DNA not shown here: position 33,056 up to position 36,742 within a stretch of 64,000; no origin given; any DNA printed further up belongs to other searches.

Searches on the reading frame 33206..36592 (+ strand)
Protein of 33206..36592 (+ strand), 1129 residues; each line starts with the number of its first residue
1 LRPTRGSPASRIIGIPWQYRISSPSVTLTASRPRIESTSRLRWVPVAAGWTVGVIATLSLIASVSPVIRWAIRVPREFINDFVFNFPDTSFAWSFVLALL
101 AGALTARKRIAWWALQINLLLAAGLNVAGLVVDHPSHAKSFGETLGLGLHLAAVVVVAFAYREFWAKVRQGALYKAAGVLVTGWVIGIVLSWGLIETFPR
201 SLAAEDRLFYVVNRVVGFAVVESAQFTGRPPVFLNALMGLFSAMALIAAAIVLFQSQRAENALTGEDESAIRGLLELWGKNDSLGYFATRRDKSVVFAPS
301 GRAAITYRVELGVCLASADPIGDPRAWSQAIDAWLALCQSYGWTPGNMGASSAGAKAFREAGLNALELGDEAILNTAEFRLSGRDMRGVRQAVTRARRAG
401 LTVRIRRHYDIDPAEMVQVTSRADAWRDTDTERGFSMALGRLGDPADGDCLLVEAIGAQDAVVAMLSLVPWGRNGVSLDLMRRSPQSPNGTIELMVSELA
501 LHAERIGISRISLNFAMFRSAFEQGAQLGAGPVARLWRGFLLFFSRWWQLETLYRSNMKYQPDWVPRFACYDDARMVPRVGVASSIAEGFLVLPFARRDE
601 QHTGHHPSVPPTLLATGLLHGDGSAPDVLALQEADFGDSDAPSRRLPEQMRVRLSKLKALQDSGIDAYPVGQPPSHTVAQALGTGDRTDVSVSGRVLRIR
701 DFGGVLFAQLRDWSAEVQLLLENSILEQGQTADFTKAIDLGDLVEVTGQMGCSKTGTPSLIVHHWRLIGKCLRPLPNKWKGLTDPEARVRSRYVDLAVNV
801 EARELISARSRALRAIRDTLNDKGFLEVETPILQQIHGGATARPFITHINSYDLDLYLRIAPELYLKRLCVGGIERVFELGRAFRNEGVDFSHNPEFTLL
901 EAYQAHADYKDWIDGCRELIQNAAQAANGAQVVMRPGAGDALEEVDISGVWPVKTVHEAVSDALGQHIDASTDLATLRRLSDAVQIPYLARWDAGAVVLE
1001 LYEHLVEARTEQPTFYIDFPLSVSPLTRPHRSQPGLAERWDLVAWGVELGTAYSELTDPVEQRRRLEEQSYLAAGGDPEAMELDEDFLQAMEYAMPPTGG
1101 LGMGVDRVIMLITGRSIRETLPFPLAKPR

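Call 55: search_protein_families(library=pfam, proteins=[window:33206-36592:+], max_evalue=0.001)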
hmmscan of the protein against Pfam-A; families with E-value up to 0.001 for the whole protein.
window:33206-36592:+ (1129 aa): 4 families
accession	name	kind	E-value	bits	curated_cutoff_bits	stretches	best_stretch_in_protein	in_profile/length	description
PF09924.15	LPG_synthase_C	-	1.6e-94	316.8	27.5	1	273-571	2-298/298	Phosphatidylglycerol lysyltransferase, C-terminal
PF00152.25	tRNA-synt_2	-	7.2e-79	265.5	25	1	785-1125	2-306/308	tRNA synthetases class II (D, K and N)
PF16995.10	tRNA-synt_2_TM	-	1.4e-73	247.7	26.8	1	40-254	1-215/215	Transmembrane region of lysyl-tRNA synthetase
PF01336.31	tRNA_anti-codon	-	7.6e-13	48.6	27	1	690-768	1-75/75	OB-fold nucleic acid binding domain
